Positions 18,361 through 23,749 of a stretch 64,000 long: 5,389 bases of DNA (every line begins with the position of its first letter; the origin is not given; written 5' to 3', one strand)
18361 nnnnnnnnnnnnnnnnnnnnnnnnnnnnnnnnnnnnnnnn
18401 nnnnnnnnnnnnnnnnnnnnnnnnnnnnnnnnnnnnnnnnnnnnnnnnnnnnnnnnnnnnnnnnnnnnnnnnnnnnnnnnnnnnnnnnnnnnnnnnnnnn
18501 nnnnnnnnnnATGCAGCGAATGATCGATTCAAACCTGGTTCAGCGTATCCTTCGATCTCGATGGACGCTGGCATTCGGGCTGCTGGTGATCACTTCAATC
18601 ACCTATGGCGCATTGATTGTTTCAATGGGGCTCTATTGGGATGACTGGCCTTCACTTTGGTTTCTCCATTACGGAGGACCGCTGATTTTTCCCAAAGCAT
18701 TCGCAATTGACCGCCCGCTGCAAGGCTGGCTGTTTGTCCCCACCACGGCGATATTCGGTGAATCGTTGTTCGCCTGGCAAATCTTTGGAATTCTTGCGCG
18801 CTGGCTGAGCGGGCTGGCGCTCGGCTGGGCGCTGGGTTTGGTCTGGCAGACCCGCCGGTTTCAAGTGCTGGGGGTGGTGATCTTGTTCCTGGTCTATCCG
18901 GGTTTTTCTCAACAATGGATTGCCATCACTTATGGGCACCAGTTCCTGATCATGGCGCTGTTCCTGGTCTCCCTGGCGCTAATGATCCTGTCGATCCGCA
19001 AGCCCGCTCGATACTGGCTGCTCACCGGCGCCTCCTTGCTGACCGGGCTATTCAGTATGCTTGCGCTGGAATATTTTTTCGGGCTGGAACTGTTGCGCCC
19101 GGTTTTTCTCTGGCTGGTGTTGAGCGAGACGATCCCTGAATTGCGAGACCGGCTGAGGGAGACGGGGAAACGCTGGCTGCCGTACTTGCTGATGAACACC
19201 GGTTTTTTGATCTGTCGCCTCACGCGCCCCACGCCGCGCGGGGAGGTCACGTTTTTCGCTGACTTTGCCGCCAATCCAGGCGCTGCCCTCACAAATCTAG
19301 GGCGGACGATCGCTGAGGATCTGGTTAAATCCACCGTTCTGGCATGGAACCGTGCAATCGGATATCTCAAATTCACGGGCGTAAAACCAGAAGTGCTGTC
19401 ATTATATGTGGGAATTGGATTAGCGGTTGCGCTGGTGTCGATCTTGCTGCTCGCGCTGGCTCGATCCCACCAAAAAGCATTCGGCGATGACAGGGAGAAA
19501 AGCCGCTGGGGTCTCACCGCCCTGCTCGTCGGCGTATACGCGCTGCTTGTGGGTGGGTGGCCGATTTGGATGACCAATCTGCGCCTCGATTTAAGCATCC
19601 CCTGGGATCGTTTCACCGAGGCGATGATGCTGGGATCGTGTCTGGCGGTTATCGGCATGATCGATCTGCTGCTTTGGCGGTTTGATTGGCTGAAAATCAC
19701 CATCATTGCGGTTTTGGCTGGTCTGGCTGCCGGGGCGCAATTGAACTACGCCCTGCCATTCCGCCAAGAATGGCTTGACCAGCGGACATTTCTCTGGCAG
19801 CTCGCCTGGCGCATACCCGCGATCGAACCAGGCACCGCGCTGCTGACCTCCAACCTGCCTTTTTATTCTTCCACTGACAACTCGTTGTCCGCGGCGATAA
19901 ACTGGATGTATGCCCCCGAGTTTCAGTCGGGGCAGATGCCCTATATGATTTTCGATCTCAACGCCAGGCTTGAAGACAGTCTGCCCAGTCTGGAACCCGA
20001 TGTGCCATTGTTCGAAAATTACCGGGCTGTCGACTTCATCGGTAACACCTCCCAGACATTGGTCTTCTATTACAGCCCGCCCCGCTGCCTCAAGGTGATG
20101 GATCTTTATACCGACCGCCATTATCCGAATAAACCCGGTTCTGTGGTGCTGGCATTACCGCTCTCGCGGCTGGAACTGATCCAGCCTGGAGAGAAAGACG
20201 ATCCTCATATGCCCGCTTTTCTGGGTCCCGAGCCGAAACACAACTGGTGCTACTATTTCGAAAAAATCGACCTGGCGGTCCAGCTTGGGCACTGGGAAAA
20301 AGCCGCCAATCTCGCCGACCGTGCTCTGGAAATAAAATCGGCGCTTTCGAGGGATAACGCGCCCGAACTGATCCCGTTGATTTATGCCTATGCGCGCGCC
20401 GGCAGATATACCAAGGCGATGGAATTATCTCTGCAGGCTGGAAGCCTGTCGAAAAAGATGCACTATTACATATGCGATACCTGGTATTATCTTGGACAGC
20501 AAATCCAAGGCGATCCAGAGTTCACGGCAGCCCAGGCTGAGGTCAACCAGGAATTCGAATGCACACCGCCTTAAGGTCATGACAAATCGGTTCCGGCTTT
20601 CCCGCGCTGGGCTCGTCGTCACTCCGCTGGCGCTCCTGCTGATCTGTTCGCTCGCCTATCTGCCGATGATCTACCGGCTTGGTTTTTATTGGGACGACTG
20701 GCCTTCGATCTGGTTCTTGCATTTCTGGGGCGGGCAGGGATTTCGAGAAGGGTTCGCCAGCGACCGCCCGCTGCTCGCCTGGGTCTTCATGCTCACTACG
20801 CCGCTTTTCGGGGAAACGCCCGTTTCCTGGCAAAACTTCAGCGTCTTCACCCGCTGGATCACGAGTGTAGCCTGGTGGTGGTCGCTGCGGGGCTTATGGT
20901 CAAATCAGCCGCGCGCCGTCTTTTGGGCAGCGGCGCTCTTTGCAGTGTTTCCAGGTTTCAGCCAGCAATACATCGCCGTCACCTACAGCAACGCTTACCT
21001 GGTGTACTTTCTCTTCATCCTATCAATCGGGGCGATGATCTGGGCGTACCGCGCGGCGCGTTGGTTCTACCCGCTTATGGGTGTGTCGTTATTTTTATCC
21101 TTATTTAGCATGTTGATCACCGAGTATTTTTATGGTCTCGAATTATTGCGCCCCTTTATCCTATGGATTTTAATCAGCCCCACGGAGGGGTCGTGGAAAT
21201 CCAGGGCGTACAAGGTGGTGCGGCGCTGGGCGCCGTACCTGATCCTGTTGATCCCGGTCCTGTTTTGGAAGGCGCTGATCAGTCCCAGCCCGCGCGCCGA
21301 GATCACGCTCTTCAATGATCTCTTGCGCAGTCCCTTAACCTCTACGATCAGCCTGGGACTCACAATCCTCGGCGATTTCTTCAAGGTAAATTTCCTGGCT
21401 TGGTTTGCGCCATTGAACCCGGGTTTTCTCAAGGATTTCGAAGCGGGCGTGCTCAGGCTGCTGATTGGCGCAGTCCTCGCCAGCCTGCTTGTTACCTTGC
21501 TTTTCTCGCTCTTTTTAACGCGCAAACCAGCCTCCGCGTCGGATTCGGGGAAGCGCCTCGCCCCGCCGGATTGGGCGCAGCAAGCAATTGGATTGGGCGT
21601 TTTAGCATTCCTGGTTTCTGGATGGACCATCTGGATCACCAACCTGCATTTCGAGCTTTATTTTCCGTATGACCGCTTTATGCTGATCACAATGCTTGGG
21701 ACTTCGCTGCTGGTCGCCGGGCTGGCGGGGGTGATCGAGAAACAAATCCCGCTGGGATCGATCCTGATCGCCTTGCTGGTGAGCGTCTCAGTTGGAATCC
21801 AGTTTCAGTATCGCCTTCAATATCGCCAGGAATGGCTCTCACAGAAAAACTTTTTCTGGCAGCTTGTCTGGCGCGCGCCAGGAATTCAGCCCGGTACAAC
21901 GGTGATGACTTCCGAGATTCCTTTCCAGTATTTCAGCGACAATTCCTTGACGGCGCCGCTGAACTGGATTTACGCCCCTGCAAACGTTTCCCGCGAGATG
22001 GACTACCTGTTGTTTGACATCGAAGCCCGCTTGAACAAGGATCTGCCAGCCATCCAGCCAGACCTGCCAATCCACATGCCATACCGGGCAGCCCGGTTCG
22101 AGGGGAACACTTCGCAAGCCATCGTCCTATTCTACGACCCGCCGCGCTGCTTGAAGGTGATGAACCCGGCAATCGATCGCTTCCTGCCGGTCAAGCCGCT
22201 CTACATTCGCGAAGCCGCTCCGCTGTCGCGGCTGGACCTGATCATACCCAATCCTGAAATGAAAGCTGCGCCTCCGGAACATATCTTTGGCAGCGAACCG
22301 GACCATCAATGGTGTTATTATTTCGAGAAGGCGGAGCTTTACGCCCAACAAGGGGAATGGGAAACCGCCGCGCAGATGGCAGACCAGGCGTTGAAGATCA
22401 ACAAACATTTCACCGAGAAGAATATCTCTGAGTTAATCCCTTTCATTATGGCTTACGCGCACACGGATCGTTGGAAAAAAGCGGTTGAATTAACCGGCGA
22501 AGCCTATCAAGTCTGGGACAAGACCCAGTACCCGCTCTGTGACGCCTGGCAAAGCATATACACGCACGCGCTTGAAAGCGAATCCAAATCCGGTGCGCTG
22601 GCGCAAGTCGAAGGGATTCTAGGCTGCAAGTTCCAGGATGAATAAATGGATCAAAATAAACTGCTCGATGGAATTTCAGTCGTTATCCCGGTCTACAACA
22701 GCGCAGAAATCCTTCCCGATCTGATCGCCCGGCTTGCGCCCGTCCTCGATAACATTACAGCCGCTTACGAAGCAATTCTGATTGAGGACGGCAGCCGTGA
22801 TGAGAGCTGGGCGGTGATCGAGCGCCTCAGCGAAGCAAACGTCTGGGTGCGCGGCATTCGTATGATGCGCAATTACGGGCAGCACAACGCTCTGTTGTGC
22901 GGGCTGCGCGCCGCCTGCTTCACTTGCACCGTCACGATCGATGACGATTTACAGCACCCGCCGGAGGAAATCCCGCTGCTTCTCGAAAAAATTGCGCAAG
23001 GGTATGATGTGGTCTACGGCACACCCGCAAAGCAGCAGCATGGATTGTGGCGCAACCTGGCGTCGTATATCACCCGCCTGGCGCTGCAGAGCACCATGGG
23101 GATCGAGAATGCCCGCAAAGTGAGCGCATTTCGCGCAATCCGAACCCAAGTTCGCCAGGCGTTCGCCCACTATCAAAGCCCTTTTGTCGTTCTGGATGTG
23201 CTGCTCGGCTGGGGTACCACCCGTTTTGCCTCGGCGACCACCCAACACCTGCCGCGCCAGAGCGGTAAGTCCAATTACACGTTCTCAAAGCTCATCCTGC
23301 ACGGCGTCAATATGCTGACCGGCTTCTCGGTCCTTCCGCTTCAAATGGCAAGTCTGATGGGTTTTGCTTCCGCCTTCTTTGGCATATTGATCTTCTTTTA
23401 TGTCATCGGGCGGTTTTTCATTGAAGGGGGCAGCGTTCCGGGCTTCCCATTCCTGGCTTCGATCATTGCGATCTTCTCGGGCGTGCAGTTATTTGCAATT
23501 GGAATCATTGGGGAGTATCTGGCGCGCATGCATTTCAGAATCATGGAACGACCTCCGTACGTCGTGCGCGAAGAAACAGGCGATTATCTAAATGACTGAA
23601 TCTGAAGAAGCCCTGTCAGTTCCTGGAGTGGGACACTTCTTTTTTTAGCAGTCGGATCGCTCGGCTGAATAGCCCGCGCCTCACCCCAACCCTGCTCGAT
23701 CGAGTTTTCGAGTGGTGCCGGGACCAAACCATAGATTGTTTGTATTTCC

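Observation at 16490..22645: Three tandem, translationally coupled paralogues of a roughly 680-aa polytopic membrane protein with a GT-C-like signature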

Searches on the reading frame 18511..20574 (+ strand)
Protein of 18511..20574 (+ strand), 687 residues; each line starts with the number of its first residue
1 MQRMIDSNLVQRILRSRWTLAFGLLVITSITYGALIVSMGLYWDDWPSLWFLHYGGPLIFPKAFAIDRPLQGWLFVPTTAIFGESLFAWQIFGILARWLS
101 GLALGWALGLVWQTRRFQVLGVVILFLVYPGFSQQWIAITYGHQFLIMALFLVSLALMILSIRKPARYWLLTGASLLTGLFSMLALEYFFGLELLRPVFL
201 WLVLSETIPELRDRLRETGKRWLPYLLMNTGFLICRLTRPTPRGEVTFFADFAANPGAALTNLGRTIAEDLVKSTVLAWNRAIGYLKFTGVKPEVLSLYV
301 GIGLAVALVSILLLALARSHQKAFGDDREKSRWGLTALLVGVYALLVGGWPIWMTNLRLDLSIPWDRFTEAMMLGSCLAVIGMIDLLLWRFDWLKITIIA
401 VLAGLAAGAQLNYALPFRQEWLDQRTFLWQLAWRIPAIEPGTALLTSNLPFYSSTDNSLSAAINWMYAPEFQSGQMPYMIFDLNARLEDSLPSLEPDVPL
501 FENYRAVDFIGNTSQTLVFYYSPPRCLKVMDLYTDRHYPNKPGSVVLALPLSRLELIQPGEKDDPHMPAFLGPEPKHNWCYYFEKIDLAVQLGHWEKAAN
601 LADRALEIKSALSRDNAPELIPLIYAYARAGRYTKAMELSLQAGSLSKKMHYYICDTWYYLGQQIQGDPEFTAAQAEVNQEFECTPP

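Call 3: search_protein_families(library=pfam, proteins=[window:18511-20574:+], max_evalue=1)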
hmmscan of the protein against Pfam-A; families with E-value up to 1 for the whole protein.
window:18511-20574:+ (687 aa): 4 families
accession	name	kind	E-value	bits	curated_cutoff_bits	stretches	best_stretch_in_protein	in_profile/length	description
PF13428.12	TPR_14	-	0.031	15.4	23.5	0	586-607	8-29/44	Tetratricopeptide repeat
PF12895.13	ANAPC3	-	0.083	13.6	27.2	1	593-652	3-60/82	Anaphase-promoting complex, cyclosome, subunit 3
PF19733.4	DUF6223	-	0.19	12.5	27.4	1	302-352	8-57/98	Family of unknown function (DUF6223)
PF13432.12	TPR_16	-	0.64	11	32.7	0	585-638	3-52/65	Tetratricopeptide repeat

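Call 4: search_protein_families(library=ncbifam, proteins=[window:18511-20574:+], max_evalue=1)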
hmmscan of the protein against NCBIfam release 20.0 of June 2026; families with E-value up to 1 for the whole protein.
window:18511-20574:+ (687 aa): 1 family
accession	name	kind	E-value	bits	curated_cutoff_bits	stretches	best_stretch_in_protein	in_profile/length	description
TIGR02721.1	ycfN_thiK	equivalog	0.04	13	299.45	1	591-682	166-255/256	thiamine kinase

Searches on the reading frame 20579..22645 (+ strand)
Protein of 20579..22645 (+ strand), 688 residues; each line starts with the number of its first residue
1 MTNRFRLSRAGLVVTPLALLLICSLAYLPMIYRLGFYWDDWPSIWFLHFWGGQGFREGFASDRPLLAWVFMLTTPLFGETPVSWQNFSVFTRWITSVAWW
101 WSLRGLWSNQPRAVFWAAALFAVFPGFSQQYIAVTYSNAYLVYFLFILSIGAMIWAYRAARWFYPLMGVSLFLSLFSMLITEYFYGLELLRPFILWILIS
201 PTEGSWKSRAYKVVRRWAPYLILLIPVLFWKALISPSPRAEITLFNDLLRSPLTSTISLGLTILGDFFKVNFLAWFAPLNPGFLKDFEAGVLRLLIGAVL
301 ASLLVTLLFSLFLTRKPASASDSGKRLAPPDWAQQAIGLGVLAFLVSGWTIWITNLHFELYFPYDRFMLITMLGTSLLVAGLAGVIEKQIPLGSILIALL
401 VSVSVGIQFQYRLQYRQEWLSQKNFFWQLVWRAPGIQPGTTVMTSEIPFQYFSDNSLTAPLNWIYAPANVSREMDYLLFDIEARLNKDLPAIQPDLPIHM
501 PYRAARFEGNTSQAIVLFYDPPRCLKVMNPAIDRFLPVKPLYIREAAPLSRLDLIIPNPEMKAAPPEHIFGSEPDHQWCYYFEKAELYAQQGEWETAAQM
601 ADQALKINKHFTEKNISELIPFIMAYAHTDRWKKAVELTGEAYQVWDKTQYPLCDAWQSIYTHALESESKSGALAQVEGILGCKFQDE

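Call 3: search_protein_families(library=pfam, proteins=[window:20579-22645:+], max_evalue=1)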
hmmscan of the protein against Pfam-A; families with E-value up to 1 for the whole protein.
window:20579-22645:+ (688 aa): 8 families
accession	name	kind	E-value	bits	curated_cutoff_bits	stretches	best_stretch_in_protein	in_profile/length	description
PF07719.23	TPR_2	-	0.0011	19.3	27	1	580-610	3-33/34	Tetratricopeptide repeat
PF13424.12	TPR_12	-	0.0076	16.9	30.1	1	580-608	47-75/77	Tetratricopeptide repeat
PF00515.34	TPR_1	-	0.011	16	27.8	1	581-611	4-34/34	Tetratricopeptide repeat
PF13176.12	TPR_7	-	0.013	16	27.9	1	585-611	6-32/36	Tetratricopeptide repeat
PF13428.12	TPR_14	-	0.024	15.7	23.5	1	583-609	6-32/44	Tetratricopeptide repeat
PF17874.7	TPR_MalT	-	0.026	14.3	45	1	580-653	124-198/336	MalT-like TPR region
PF07721.20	TPR_4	-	0.16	13.1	27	1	585-603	8-26/26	Tetratricopeptide repeat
PF14276.11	DUF4363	-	0.22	12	27.5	0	615-650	13-48/107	Domain of unknown function (DUF4363)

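Call 4: search_protein_families(library=ncbifam, proteins=[window:20579-22645:+], max_evalue=1)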
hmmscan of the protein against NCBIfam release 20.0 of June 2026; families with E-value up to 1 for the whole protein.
window:20579-22645:+ (688 aa): 3 families
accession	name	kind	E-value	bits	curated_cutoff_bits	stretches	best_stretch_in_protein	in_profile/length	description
NF047558.1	TPR_END_plus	domain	0.092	12.7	32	1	581-613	2-34/56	TPR end-of-group domain-containing protein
NF002463.0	PRK01683.1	equivalog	0.1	12.2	297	1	596-668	126-196/258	trans-aconitate 2-methyltransferase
NF008756.0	PRK11788.1-4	equivalog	0.74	8.8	474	0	573-621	136-184/389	lipopolysaccharide assembly protein LapB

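Call 72: predict_structure(alignment_id=A3)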
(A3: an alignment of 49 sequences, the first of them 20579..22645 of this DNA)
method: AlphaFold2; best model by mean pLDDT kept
length: 688 residues; sequences in the alignment: 49
mean_pLDDT: 92.1   pTM: 0.90
mean pLDDT of the five models: 92.1, 91.7, 90.7, 90.1, 89.9
residues with pLDDT >= 90: 545; 70-90: 119; 50-70: 20; < 50: 4
segments of 3 or more residues with pLDDT < 50: none
pLDDT, mean of each block of 10 residues (from residue 1): 72 94 95 95 94 86 86 93 97 98 95 97 94 95 97 96 97 94 87 96 92 97 91 78 91 96 95 83 83 94 96 72 52 94 92 89 89 96 90 94 94 94 97 98 93 90 96 95 86 94 93 96 95 87 94 97 95 96 97 97 96 95 97 98 95 94 90 96 85
secondary structure, 60 per line:
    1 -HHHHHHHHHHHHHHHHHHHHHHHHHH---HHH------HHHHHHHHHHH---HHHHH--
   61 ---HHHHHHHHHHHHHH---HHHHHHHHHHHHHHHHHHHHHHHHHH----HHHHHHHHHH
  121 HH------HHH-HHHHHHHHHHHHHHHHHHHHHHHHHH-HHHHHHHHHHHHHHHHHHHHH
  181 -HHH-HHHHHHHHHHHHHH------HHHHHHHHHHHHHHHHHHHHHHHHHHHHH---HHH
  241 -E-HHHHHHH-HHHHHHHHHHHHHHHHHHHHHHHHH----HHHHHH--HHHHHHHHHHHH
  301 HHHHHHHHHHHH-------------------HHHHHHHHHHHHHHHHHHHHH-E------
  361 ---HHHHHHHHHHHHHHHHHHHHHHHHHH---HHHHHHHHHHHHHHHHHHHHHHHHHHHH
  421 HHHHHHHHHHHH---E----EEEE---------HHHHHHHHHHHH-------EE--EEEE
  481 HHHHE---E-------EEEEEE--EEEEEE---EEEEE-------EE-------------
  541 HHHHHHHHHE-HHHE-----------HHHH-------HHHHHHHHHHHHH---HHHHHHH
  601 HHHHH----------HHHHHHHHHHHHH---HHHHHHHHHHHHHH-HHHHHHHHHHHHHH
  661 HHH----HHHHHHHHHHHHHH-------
elements in order: H2-27 H40-50 H54-58 H64-77 H81-106 H111-122 H133-158 H160-180 H186-199 H206-234 H244-250 H252-276 H281-286 H289-312 H332-352 H364-389 H393-432 E441-444 H454-465 E477-480 H481-484 E497-502 E505-510 E514-518 H541-549 H567-570 H578-590 H594-605 H616-628 H632-645 H647-663 H668-681
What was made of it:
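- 20579..22645 (+): Paralogue C (688 aa, taken from Met at 20579). DD pair at D39-D40 (20693-20698). AF2 pLDDT 92.1, pTM 0.90 (call 72).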

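Call 74: fold_search(model_id=the predicted structure, library=pdb)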
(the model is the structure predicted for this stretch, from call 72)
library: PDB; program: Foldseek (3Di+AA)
matches with E <= 10: 666; with E <= 0.001: 6
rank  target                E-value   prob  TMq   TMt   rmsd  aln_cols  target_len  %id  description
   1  8age_A                6.4e-05  1.00  0.33  0.35  12.5       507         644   14  Structure of yeast oligosaccharylransferase complex with acceptor peptide bound (released 2022-12-07)
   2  8agb_A                6.4e-05  1.00  0.30  0.31  13.8       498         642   15  Structure of yeast oligosaccharylransferase complex with lipid-linked oligosaccharide bound (released 2022-12-07)
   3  8b6l_I                7.5e-05  1.00  0.31  0.31  13.9       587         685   12  Subtomogram average of the human Sec61-TRAP-OSTA-translocon (released 2022-12-07)
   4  8agc_A                1.8e-04  1.00  0.30  0.29  14.2       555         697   12  Structure of yeast oligosaccharylransferase complex with lipid-linked oligosaccharide and non-acceptor peptide bound (released 2022-12-07)
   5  7oci_F                5.1e-04  1.00  0.33  0.35  12.9       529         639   13  Cryo-EM structure of yeast Ost6p containing oligosaccharyltransferase complex (released 2022-02-16)
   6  9n9j_I                7.8e-04  1.00  0.29  0.28  15.4       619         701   13  Structure of a GRP94 folding intermediate engaged with a CCDC134- and FKBP11-bound secretory translocon (released 2025-11-19)
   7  6s7t_A                1.1e-03  1.00  0.32  0.32  22.5       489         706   14  Cryo-EM structure of human oligosaccharyltransferase complex OST-B (released 2019-12-18)
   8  5f15                  2.4e-03  1.00  0.26  0.31  16.1       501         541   13  Crystal Structure of ArnT from Cupriavidus metallidurans bound to Undecaprenyl phosphate (released 2016-02-17)
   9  5ogl_A                4.9e-03  1.00  0.29  0.29  14.0       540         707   12  Structure of bacterial oligosaccharyltransferase PglB in complex with an acceptor peptide and an lipid-linked oligosac (released 2017-10-25)
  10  6ftg_5                5.8e-03  1.00  0.32  0.34  22.0       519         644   14  Subtomogram average of OST-containing ribosome-translocon complexes from canine rough microsomal membranes (released 2018-03-21)
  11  5ezm                  5.8e-03  1.00  0.28  0.34  15.2       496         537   12  Crystal Structure of ArnT from Cupriavidus metallidurans in the apo state (released 2016-02-17)
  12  7zlh_A                6.0e-03  1.00  0.30  0.31  13.8       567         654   11  Cryo-EM structure of C-mannosyltransferase CeDPY19, in apo state, bound to CMT2-Fab and anti-Fab nanobody (released 2023-01-11)
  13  7zli_A                1.5e-02  1.00  0.30  0.31  13.8       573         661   11  Cryo-EM structure of C-mannosyltransferase CeDPY19, in complex with Dol25-P-Man and bound to CMT2-Fab and anti-Fab nan (released 2023-01-11)
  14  8hpj_D                1.8e-02  0.51  0.13  0.19  24.7       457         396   15  Crystal structure of the bacterial oxalate transporter OxlT in a ligand-free outward-facing form (released 2023-02-15)
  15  6w98_A                2.0e-02  0.97  0.27  0.16  10.8       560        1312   12  Single-Particle Cryo-EM Structure of Arabinofuranosyltransferase AftD from Mycobacteria (released 2020-05-13)
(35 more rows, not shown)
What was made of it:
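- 20579..22645 (+): The top 13 Foldseek hits are all GT-C(A) enzymes, best E = 6.4e-5 (call 74).
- On GT-C(A) fold class of glycosyltransferases: The Pmt core aligns over 250-262 columns at 5-6 A rmsd (call 74).
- Pmt4 and Pmt1/2 are among the structural hits (call 74).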

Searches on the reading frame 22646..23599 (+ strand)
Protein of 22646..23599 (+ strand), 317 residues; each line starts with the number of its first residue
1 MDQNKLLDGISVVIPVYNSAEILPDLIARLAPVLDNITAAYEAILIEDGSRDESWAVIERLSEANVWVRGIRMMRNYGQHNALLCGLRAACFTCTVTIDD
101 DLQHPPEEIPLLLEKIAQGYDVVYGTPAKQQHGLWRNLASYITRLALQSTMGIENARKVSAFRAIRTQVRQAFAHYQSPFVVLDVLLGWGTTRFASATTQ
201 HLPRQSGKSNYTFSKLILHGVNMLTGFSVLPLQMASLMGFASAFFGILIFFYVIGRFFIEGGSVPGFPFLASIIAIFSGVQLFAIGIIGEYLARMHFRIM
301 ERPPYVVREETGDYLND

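Call 3: search_protein_families(library=pfam, proteins=[window:22646-23599:+], max_evalue=1)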
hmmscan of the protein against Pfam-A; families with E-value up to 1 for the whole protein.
window:22646-23599:+ (317 aa): 2 families
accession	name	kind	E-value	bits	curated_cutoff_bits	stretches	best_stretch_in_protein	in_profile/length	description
PF00535.33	Glycos_transf_2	-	2e-23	83.6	23.3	1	11-140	1-128/168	Glycosyl transferase family 2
PF13506.12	Glyco_transf_21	-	0.17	11.8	21.7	1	79-143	18-84/174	Glycosyl transferase family 21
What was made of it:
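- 22646..23599 (+): GT2 polyprenyl-phosphate glycosyltransferase (317 aa, ArnC/GtrB/PgfS-like). Predicted maker of the lipid-linked sugar donor. Pfam Glycos_transf_2 at 2e-23 (call 3).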

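Call 4: search_protein_families(library=ncbifam, proteins=[window:22646-23599:+], max_evalue=1)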
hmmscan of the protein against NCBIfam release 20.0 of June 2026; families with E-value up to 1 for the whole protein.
window:22646-23599:+ (317 aa): 16 families
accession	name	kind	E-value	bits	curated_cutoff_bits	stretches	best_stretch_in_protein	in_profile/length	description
NF007986.1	PRK10714.1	equivalog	6.2e-52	176.6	529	1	7-309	5-310/316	undecaprenyl-phosphate 4-deoxy-4-formamido-L-arabinose transferase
NF047588.1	GlcsyltransPgfSStrep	equivalog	8.2e-43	146.8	500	1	10-309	3-304/308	glycosyltransferase PgfS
TIGR03937.1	PgaC_IcaA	equivalog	6.4e-11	41.8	422.3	1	6-104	43-138/407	poly-beta-1,6-N-acetyl-D-glucosamine synthase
NF041875.1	EPS_EpsD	equivalog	2.7e-10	40.1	370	1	10-119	1-107/325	exopolysaccharide biosynthesis glycosyltransferase EpsD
TIGR04182.1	glyco_TIGR04182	equivalog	1.7e-08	34.2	325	1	10-301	2-291/293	S-layer glycoprotein N-glycosyltransferase AglJ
NF058614.1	PPMAGASynPpgS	equivalog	2.4e-08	33.7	370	1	12-154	4-139/226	polyprenyl-phospho-N-acetylgalactosaminyl synthase PpgS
NF007482.0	PRK10073.1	equivalog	1.2e-07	31.1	423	1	9-102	7-98/334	glycosyltransferase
TIGR03965.1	mycofact_glyco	equivalog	1.1e-06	27.8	280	1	7-105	73-168/467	mycofactocin biosynthesis glycosyltransferase MftF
TIGR04283.1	glyco_like_mftF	equivalog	5.9e-06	26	182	1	10-63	1-51/221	TIGR04283 family arsenosugar biosynthesis glycosyltransferase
TIGR03111.1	glyc2_xrt_Gpos1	hypoth_equivalog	4.3e-05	22.5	363.95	1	6-109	47-149/439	TIGR03111 family XrtG-associated glycosyltransferase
NF038302.1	EPS_HpsE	equivalog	6e-05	22.2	300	1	10-65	3-58/307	hormogonium polysaccharide biosynthesis glycosyltransferase HpsE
NF041391.1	DPhHxTase_Halo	equivalog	6.2e-05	22.1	375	1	34-126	17-103/213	dolichyl-phosphate hexose transferase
NF047683.1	TeichurnBiosyTuaG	equivalog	0.00013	21.7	400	1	9-107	7-102/252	teichuronic acid biosynthesis protein TuaG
NF050050.1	ProtGlycPglI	equivalog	0.00078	18.9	500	1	10-129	4-121/306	GalNAc(5)-diNAcBac-PP-undecaprenol beta-1,3-glucosyltransferase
NF010496.0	PRK13915.1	equivalog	0.0021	17.2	262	1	5-106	28-131/307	glucosyl-3-phosphoglycerate synthase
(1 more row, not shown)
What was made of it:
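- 22646..23599 (+): NCBIfam ArnC 6e-52 and PgfS 8e-43, both below the equivalog cut-offs (call 4).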

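Call 76: search_solved_structures(query=window:22646-23599:+, max_evalue=0.001)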
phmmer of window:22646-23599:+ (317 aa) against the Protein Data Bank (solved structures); distinct sequences matched with E-value up to 0.001: 9.
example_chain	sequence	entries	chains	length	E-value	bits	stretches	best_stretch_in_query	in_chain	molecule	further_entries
9hwj_A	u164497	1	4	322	1.5e-47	165.7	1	9-309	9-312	Undecaprenyl-phosphate 4-deoxy-4-formamido-L-arabinose transferase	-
9bhc_C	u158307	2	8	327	1.1e-45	159.6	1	9-309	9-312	Undecaprenyl-phosphate 4-deoxy-4-formamido-L-arabinose transferase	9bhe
8vxh_A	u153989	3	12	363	1.6e-45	159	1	9-309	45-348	Undecaprenyl-phosphate 4-deoxy-4-formamido-L-arabinose transferase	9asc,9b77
5ekp_C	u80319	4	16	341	2.5e-38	135.4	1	9-311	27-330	Uncharacterized glycosyltransferase sll0501 | Glycosyltransferase sll0501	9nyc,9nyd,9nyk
9nye_A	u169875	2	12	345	2.6e-38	135.3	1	9-311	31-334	Glycosyltransferase sll0501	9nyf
5eke_A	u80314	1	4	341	3.4e-38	135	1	9-311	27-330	Uncharacterized glycosyltransferase sll0501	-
5mlz_A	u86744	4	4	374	3.7e-17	65.9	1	10-172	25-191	Dolichol monophosphate mannose synthase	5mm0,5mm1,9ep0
2z87_A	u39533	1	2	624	8.9e-09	38.3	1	5-124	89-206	Chondroitin synthase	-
2z86_A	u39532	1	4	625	8.9e-09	38.3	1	5-124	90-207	Chondroitin synthase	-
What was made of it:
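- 22646..23599 (+): Full-length PDB matches to ArnC (1.5e-47), GtrB sll0501 (2.5e-38) and DPMS (3.7e-17) (call 76).
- Closest known: Arn pathway: ArnB aminotransferase, ArnA formyltransferase, ArnC GT2, ArnT GT-C. Same: ArnC is the best NCBIfam and PDB match of the GT2 (calls 4, 76).
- The GT2 is a full-length homologue of ArnC, GtrB and DPMS (calls 4, 76).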
